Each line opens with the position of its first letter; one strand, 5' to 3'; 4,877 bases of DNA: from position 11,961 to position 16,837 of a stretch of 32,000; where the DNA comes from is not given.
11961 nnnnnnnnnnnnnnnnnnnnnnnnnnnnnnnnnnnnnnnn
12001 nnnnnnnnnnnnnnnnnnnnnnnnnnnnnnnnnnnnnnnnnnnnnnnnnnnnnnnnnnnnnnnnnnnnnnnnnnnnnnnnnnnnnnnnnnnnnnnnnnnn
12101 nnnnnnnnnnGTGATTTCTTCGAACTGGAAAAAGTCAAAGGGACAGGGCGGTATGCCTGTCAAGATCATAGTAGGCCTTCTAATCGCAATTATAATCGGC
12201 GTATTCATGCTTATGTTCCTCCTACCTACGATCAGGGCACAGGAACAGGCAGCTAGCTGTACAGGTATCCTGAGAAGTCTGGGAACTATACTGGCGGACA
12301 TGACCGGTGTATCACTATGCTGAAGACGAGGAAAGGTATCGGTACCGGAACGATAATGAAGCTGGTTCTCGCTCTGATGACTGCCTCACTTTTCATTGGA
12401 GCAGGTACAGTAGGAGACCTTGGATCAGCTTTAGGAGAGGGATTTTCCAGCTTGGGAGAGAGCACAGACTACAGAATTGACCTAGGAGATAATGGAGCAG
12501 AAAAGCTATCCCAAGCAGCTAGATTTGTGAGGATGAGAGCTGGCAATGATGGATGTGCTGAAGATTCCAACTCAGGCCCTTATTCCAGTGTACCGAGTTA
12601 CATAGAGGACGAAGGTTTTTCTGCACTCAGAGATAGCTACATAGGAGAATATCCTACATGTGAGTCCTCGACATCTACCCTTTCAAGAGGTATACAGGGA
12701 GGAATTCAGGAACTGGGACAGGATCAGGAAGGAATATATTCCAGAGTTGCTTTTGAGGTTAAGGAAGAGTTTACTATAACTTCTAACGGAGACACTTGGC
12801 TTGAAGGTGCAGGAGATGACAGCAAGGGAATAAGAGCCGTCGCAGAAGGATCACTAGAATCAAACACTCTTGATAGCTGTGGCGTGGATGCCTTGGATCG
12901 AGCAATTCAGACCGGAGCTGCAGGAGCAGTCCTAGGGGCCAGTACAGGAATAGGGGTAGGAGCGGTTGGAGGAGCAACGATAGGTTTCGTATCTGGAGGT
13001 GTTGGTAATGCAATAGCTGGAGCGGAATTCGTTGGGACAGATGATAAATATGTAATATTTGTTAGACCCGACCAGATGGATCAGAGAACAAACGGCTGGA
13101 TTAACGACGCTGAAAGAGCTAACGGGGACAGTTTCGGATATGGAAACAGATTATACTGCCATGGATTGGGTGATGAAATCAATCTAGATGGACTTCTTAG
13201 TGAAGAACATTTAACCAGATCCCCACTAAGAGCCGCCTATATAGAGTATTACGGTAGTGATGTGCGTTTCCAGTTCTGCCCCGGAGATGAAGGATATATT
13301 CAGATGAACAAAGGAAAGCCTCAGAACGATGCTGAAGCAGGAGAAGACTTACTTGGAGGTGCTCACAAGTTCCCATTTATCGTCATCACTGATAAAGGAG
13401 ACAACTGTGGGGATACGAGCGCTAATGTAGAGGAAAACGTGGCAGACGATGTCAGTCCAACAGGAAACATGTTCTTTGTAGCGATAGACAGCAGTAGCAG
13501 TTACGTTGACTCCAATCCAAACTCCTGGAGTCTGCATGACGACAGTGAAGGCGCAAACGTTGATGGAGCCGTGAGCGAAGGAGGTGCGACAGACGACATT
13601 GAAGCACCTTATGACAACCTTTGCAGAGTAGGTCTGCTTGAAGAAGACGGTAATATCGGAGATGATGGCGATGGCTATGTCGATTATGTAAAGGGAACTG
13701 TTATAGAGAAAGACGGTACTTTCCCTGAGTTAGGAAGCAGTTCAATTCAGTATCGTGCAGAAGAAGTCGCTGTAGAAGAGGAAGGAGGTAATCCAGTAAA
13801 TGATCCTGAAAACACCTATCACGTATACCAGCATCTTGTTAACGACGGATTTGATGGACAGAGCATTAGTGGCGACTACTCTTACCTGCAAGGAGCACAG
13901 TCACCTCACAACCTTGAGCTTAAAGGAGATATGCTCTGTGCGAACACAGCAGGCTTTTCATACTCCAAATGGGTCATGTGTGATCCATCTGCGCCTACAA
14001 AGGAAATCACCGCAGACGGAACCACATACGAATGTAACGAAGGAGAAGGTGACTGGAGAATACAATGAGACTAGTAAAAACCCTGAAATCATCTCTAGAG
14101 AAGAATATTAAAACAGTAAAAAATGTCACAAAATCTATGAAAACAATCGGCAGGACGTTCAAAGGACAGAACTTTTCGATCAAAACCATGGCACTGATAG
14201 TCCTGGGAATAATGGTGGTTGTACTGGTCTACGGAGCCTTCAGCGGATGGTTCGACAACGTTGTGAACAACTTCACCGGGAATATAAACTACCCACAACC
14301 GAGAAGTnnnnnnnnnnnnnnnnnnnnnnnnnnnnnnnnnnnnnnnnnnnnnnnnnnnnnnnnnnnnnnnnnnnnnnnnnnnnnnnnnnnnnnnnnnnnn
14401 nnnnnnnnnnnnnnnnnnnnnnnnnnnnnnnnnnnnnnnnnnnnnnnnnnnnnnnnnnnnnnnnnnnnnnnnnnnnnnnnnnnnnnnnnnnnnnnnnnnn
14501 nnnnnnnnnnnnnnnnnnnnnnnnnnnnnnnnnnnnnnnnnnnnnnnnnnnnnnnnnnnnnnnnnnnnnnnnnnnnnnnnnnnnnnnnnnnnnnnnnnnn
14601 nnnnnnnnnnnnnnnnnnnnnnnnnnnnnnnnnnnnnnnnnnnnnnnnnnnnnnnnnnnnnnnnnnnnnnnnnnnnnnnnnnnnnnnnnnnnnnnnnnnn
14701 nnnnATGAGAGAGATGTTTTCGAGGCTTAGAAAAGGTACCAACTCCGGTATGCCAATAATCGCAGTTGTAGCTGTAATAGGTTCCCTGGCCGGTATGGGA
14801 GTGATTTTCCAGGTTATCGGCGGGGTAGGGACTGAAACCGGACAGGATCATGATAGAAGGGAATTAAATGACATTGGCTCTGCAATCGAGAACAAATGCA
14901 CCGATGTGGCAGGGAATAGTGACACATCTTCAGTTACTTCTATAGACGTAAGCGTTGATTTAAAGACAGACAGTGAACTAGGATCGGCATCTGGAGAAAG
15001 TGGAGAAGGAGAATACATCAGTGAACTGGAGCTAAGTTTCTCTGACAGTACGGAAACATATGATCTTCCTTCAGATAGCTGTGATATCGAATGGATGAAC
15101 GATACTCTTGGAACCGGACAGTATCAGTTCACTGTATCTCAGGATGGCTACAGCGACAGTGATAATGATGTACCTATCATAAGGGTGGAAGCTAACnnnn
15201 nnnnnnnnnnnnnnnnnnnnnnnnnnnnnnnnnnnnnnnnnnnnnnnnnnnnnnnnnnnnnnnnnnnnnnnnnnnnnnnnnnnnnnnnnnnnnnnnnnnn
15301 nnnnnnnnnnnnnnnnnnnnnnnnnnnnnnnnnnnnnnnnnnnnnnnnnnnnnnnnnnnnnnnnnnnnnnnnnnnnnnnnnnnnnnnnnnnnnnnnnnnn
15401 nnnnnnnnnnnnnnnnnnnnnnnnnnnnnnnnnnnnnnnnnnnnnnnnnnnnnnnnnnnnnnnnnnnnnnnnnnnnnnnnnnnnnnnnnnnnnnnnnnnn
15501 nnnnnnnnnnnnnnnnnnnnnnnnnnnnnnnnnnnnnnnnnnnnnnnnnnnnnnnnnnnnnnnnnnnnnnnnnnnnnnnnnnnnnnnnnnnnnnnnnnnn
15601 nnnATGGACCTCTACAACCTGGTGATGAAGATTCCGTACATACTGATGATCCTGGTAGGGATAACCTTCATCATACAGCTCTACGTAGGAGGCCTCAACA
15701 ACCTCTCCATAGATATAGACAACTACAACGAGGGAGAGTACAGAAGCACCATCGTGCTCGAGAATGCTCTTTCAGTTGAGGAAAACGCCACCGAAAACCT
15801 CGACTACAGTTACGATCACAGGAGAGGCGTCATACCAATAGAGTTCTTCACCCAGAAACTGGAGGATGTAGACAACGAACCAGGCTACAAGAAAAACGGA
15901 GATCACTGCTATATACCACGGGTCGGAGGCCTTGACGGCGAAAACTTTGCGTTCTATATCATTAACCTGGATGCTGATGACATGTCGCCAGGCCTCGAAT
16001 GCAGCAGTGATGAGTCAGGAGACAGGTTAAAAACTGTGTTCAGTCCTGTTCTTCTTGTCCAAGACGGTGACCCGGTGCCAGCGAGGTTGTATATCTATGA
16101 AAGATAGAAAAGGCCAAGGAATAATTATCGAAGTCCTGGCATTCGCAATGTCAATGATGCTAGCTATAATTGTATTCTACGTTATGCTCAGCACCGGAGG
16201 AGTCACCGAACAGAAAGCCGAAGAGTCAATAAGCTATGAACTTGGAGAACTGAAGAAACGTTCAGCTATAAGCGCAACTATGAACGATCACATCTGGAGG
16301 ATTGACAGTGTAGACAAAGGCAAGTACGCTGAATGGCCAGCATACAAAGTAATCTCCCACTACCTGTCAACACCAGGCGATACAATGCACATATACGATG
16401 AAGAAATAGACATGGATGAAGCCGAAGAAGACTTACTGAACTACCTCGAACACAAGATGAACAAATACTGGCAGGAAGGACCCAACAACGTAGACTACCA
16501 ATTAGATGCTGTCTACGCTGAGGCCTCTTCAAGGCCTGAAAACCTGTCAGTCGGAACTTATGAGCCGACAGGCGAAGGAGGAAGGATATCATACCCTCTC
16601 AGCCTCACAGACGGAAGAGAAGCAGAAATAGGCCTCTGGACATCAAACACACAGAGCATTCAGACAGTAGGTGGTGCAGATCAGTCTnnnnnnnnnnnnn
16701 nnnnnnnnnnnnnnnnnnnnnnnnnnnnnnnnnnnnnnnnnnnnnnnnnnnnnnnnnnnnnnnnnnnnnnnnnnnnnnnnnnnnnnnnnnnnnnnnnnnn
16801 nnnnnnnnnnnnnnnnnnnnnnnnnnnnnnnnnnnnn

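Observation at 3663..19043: Very large type IV pilus-like operon: one ATPase, one platform protein and about 13-15 pilin-like subunits, with no archaellum genes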

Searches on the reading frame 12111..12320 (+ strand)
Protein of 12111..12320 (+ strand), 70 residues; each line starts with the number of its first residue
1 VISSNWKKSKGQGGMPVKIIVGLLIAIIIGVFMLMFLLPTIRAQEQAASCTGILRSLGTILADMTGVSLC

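Call 6: search_protein_families(library=pfam, max_evalue=0.1, proteins=[window:12111-12320:+])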
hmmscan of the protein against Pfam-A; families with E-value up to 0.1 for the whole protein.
window:12111-12320:+ (70 aa): 1 family
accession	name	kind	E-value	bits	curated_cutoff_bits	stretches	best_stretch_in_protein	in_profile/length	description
PF06295.17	ZapG-like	-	0.091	13.3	33.5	0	19-46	1-28/123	Z-ring associated protein G-like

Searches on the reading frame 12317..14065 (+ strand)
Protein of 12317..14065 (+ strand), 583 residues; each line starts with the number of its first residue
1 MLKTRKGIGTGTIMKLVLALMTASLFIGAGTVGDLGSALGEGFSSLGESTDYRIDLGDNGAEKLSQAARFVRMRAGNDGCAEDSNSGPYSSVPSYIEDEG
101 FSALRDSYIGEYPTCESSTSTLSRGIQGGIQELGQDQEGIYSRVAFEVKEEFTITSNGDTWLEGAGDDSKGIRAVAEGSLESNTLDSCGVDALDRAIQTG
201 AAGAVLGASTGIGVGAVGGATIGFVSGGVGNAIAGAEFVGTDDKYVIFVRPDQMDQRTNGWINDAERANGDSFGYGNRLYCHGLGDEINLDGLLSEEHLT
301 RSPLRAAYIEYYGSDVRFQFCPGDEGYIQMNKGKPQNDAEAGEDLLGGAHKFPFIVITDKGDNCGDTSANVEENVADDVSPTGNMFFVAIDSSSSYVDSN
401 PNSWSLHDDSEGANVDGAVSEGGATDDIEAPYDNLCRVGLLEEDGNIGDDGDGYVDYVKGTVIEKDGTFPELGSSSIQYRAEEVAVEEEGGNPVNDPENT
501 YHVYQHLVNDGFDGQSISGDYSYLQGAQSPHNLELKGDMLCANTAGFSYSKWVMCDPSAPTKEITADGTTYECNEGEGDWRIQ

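Call 6: search_protein_families(library=pfam, max_evalue=0.1, proteins=[window:12317-14065:+])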
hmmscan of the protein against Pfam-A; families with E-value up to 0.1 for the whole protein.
window:12317-14065:+ (583 aa): 0 families

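Call 9: search_protein_families(library=ncbifam, max_evalue=0.1, proteins=[window:12317-14065:+])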
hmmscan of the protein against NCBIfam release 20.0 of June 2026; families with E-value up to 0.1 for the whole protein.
window:12317-14065:+ (583 aa): 0 families

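Call 37: find_homologous_proteins(query=window:12317-14065:+, max_evalue=0.001)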
Query window:12317-14065:+ (583 aa): 17 proteins with E <= 0.001 among 8000 candidates.
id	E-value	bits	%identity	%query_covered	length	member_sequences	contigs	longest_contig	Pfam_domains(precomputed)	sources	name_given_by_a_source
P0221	0.0e+0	1309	99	100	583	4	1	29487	-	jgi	-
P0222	3.5e-192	658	54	99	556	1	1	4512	-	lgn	-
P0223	1.0e-133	465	54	79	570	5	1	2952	-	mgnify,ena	mgnify:CR=1 FL=1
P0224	4.6e-133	463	52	79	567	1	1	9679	-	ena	-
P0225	6.7e-133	463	57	69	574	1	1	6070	-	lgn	-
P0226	9.3e-133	462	52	79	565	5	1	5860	-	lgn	-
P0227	2.3e-131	458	58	65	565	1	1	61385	-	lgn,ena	-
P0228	7.6e-127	443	61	60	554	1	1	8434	-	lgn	-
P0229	3.0e-126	441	61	60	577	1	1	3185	-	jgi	-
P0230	5.9e-123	430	58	62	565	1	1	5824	-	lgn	-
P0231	2.1e-104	369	51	62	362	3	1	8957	-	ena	-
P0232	1.5e-92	329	47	62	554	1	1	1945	-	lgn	-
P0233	4.5e-54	202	37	62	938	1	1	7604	-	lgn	-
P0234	2.9e-47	180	36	63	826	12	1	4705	-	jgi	jgi:hypothetical protein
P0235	7.7e-45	172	34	63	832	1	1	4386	-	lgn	-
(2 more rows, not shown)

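Call 53: predict_structure(alignment_id=A2)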
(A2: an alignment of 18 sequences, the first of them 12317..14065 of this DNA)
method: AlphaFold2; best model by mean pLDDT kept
length: 583 residues; sequences in the alignment: 18
mean_pLDDT: 41.6   pTM: 0.43
mean pLDDT of the five models: 41.6, 40.4, 39.0, 38.8, 36.3
residues with pLDDT >= 90: 0; 70-90: 92; 50-70: 82; < 50: 409
segments of 3 or more residues with pLDDT < 50: 1-50, 116-138, 185-241, 265-279, 281-307, 337-350, 365-583
pLDDT, mean of each block of 10 residues (from residue 1): 32 42 41 32 34 78 86 64 50 62 71 46 27 39 81 83 66 71 48 38 26 24 27 34 69 66 49 46 32 33 46 71 84 51 38 77 48 23 23 24 23 21 24 24 26 24 22 21 22 24 22 22 24 21 23 27 33 33 31
secondary structure, 60 per line:
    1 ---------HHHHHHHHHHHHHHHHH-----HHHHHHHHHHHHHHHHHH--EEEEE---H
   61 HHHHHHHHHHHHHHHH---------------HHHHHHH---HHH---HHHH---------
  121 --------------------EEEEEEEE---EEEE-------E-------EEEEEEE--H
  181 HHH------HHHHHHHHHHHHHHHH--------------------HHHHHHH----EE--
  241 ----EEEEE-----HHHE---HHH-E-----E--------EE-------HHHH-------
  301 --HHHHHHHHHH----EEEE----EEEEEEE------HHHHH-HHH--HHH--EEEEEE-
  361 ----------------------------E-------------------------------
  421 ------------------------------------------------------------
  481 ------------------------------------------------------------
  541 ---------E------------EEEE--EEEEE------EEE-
elements in order: H10-26 H32-49 E52-56 H60-76 H92-98 H108-111 E141-148 E152-155 E171-177 H180-183 H190-205 H226-232 E245-249 H290-293 H303-312 E317-320 E325-331 H338-342 E354-359 E563-566 E569-573 E580-582

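Call 83: fold_search(model_id=the predicted structure, library=pdb)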
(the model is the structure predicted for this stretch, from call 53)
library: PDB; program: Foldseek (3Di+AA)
matches with E <= 10: 30; with E <= 0.001: 0
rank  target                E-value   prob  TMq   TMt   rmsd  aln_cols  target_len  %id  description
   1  9osr_H                2.9e+00  0.02  0.04  0.15   8.9        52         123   13  Structure of Fab HB420 in complex with influenza H3N2 A/Moscow/10/1999 neuraminidase (released 2025-10-01)
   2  9bj2_H                3.9e+00  0.01  0.04  0.11   9.5        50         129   14  Structure of the SARS-CoV-2 S 6P trimer complex with the human neutralizing antibody Fab fragment, C1533 (local refine (released 2025-03-05)
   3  9bop_P                4.4e+00  0.01  0.03  0.11   9.8        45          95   11  A broadly-neutralizing antibody against Ebolavirus glycoprotein that can potentiate the breadth and neutralization pot (released 2025-11-05)
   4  4lmi_A                4.6e+00  0.02  0.04  0.13   9.6        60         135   10  Crystal structure of putative ketosteroid isomerase from Kribbella flavida DSM 17836 (released 2013-07-31)
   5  9isp                  4.6e+00  0.01  0.03  0.09  14.2        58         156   14  DUF2436 domain which is frequently found in virulence proteins from Porphyromonas gingivalis (released 2024-10-09)
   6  2xic_B                4.9e+00  0.01  0.04  0.05  10.8        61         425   11  Pilus-presented adhesin, Spy0125 (Cpa), P212121 form (ESRF data) (released 2010-08-04)
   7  2ny7_H                4.9e+00  0.01  0.05  0.09  13.6        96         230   12  HIV-1 gp120 Envelope Glycoprotein Complexed with the Broadly Neutralizing CD4-Binding-Site Antibody b12 (released 2007-02-06)
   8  2xic_A                5.5e+00  0.01  0.04  0.05  10.8        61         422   11  Pilus-presented adhesin, Spy0125 (Cpa), P212121 form (ESRF data) (released 2010-08-04)
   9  7wr8_A                5.9e+00  0.01  0.04  0.12   9.9        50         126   18  Local CryoEM structure of the SARS-CoV-2 S6P(B.1.1.529) in complex with BD55-3152 Fab (released 2022-06-22)
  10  4bug_A                5.9e+00  0.01  0.04  0.05  10.8        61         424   11  Pilus-presented adhesin, Spy0125 (Cpa), Cys426Ala mutant (released 2013-10-09)
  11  3ru8_H                5.9e+00  0.00  0.05  0.08  11.4        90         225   14  Structure of an HIV epitope scaffold in complex with neutralizing antibody b12 Fab (released 2011-11-02)
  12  9ogl_H                6.2e+00  0.01  0.04  0.11   9.1        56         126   11  BG505 MD39.3 SOSIP.664 in complex with 3BC315, BG18 and VRC01 Fabs (released 2025-07-30)
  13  4bug_B                6.2e+00  0.01  0.04  0.05  10.8        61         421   11  Pilus-presented adhesin, Spy0125 (Cpa), Cys426Ala mutant (released 2013-10-09)
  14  7px0_A                7.4e+00  0.01  0.03  0.02  16.5        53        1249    9  Drosophila melanogaster Aldehyde Oxidase 1 (released 2022-11-16)
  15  8b6f_AR               7.4e+00  0.00  0.04  0.09  11.6        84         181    8  Cryo-EM structure of NADH:ubiquinone oxidoreductase (complex-I) from respiratory supercomplex of Tetrahymena thermoph (released 2023-03-29)
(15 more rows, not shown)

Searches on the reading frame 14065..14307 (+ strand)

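Call 6: search_protein_families(library=pfam, max_evalue=0.1, proteins=[window:14065-14307:+])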
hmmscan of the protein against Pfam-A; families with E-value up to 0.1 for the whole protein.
window:14065-14307:+ (81 aa): 4 families
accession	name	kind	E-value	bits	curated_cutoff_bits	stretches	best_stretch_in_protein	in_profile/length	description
PF12555.13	SteA-like_C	-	0.023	15.2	26.4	1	36-69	10-43/52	SteA-like C-terminal domain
PF01102.23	Glycophorin_A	-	0.035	14.8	30.1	1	15-54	31-72/114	Glycophorin A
PF12704.14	MacB_PCD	-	0.056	14.2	27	1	41-79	4-44/207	MacB-like periplasmic core domain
PF20556.3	DUF6768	-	0.072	13.2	27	1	22-60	26-64/123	Family of unknown function (DUF6768)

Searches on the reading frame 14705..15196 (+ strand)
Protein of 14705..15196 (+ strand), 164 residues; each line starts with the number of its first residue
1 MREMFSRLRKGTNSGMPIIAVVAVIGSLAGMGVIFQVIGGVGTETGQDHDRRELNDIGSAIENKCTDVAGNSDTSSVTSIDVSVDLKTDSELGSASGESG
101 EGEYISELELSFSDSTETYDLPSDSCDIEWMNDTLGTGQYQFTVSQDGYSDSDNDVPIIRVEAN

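Call 7: search_protein_families(library=pfam, max_evalue=0.1, proteins=[window:14705-15196:+])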
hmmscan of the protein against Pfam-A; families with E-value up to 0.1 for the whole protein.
window:14705-15196:+ (164 aa): 1 family
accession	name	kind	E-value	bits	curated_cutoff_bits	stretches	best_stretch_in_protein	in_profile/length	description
PF20608.4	Phage_tube_C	-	0.068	14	24.1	0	128-156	48-76/82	Phage tail tube protein C-terminal domain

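Call 9: search_protein_families(library=ncbifam, max_evalue=0.1, proteins=[window:14705-15196:+])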
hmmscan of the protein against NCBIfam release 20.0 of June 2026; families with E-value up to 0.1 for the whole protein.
window:14705-15196:+ (164 aa): 0 families

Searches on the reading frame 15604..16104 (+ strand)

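Call 7: search_protein_families(library=pfam, max_evalue=0.1, proteins=[window:15604-16104:+])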
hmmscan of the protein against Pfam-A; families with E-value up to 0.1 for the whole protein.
window:15604-16104:+ (167 aa): 1 family
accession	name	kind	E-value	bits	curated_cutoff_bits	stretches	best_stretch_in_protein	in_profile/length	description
PF22862.1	Hac8_like_N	-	0.0018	19.3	27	0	37-77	59-98/106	Halocin 8-like N-terminal domain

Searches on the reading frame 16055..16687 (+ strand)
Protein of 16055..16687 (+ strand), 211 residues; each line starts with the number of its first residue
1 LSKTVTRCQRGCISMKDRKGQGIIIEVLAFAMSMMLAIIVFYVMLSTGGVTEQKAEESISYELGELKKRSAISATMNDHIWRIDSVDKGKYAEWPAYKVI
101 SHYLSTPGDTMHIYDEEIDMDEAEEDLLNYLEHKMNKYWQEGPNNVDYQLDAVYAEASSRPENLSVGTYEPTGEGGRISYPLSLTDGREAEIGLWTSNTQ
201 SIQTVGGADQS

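Call 7: search_protein_families(library=pfam, max_evalue=0.1, proteins=[window:16055-16687:+])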
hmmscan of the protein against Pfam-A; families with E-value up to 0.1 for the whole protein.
window:16055-16687:+ (211 aa): 1 family
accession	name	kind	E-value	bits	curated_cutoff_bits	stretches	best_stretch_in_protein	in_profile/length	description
PF20563.3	DUF6773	-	0.07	13.4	27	1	13-63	108-159/163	Family of unknown function (DUF6773)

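Call 9: search_protein_families(library=ncbifam, max_evalue=0.1, proteins=[window:16055-16687:+])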
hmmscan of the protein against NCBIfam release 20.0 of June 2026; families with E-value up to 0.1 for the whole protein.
window:16055-16687:+ (211 aa): 1 family
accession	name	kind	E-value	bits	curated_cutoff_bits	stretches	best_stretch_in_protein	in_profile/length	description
NF006205.0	PRK08329.1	equivalog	0.0099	14.9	358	1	74-150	126-198/347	threonine synthase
